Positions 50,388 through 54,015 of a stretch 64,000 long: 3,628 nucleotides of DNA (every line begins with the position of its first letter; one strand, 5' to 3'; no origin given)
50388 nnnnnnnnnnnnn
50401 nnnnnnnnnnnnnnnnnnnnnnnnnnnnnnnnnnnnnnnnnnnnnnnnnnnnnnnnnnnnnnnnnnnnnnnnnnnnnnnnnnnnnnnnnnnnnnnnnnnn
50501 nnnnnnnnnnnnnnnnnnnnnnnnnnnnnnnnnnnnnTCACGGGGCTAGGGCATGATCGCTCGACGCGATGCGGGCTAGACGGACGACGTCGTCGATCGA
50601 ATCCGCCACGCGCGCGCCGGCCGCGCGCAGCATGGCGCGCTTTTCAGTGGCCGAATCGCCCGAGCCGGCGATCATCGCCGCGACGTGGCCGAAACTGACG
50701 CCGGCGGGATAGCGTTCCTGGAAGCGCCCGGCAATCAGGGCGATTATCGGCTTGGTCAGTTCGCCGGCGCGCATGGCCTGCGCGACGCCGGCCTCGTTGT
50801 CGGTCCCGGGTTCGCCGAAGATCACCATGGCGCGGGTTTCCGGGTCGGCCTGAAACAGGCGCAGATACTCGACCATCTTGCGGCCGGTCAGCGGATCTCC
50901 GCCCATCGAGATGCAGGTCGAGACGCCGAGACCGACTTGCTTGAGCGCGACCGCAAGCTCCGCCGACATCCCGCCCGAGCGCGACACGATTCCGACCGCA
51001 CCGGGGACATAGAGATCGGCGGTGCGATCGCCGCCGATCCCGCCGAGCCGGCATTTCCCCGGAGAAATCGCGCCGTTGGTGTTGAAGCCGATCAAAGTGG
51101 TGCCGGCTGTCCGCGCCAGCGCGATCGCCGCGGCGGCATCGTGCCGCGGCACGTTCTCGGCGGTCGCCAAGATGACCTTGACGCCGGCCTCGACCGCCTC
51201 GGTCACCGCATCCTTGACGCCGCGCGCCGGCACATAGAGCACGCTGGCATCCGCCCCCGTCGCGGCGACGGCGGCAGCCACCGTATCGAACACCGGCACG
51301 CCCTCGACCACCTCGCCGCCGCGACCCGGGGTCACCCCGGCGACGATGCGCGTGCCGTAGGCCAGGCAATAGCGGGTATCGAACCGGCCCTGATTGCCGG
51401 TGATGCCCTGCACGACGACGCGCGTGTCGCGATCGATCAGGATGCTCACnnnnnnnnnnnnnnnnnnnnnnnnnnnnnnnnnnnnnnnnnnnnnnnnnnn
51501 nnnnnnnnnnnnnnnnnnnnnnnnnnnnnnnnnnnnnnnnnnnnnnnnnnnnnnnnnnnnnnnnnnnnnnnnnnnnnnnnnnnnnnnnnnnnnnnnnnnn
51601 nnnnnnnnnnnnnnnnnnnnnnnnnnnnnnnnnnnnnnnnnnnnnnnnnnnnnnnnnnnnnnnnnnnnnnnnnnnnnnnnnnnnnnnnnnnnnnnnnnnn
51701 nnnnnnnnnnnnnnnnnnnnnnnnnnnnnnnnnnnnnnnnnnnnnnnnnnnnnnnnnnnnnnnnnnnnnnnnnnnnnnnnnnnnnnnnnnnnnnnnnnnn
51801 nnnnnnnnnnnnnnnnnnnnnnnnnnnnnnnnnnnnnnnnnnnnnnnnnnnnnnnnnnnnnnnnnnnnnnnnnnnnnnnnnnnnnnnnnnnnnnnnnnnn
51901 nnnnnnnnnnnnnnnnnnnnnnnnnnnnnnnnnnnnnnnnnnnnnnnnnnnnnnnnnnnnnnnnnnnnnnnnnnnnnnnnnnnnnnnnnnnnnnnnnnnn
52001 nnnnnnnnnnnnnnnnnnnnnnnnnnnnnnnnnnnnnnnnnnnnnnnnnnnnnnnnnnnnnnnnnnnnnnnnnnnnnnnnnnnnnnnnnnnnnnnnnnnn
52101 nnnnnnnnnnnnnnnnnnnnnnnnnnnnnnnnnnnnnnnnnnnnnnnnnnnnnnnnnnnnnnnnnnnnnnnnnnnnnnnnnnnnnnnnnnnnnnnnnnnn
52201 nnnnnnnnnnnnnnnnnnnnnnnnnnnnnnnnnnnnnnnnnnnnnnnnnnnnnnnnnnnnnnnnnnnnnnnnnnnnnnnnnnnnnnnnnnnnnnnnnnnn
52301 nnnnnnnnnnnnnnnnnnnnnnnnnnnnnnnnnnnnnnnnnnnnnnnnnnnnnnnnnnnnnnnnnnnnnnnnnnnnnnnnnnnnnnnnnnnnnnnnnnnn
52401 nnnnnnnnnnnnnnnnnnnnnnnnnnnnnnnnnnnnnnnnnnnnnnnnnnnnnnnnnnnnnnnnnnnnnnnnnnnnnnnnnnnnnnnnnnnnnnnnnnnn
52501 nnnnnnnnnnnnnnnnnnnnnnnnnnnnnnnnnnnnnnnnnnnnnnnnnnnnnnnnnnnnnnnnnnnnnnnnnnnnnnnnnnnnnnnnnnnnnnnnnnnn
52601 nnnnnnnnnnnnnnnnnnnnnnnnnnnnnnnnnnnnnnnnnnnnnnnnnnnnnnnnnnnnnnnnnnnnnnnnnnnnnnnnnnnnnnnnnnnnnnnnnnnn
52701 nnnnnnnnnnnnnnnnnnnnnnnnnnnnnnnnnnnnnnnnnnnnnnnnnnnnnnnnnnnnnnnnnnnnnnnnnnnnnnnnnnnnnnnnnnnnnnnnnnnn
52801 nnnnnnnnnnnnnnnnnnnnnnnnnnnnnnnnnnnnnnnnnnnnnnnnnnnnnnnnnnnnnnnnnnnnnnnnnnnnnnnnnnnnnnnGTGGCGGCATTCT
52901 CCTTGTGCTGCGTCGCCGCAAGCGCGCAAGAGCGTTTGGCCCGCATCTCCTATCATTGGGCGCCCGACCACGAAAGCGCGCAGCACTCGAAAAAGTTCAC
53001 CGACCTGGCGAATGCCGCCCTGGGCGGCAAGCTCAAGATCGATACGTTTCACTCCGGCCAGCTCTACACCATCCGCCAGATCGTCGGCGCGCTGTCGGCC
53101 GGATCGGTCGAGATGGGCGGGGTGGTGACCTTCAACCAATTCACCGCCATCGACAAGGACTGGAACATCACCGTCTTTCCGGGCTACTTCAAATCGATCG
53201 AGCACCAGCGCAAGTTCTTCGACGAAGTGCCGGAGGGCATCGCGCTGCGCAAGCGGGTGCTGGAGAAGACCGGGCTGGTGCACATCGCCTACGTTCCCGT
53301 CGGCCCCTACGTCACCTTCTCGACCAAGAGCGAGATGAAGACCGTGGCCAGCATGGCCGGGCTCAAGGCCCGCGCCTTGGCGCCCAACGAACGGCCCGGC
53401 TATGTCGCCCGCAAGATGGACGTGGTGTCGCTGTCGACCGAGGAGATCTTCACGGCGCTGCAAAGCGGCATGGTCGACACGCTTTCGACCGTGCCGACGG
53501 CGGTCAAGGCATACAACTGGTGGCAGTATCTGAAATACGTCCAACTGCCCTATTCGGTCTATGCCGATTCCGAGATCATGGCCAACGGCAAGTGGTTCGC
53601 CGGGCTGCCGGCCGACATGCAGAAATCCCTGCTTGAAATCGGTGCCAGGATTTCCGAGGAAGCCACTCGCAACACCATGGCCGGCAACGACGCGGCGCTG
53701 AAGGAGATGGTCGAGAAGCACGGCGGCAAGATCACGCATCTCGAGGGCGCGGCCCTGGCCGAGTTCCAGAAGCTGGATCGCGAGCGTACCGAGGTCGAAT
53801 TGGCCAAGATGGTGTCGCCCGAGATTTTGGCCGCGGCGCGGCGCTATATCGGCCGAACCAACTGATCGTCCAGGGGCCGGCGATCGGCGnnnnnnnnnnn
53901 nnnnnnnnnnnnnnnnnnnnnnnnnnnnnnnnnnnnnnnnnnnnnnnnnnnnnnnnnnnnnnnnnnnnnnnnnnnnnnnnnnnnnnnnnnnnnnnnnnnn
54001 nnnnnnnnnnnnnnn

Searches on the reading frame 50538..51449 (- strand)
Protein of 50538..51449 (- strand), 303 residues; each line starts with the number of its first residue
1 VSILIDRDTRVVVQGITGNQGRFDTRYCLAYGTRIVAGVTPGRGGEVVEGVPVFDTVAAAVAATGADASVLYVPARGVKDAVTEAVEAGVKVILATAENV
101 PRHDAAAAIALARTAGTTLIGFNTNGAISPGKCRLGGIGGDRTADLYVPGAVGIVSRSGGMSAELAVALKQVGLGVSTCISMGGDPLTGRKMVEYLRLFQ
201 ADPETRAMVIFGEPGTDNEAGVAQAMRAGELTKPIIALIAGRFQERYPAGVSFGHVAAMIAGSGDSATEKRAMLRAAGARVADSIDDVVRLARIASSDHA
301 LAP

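Call 61: search_protein_families(library=pfam, proteins=[window:50538-51449:-], max_evalue=0.00001)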
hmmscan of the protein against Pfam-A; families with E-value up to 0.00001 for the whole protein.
window:50538-51449:- (303 aa): 4 families
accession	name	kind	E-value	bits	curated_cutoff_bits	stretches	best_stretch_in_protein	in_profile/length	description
PF02629.25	CoA_binding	-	3.9e-25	88.9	22.3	1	6-98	1-96/97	CoA binding domain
PF00549.24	Ligase_CoA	-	1.2e-15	58.2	24.5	1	155-279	1-127/128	CoA-ligase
PF13607.11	Succ_CoA_lig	-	3.2e-15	56.5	27.4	1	149-294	1-137/138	Succinyl-CoA ligase like flavodoxin domain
PF13380.12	CoA_binding_2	-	3.6e-06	27.8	22.8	0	23-123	18-109/116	CoA binding domain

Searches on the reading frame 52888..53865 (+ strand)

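Call 61: search_protein_families(library=pfam, proteins=[window:52888-53865:+], max_evalue=0.00001)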
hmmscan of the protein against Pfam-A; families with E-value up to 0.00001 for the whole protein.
window:52888-53865:+ (325 aa): 1 family
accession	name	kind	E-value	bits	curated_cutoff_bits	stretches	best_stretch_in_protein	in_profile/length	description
PF03480.18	DctP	-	1.6e-35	123.3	23.4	1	21-295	2-273/286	Bacterial extracellular solute-binding protein, family 7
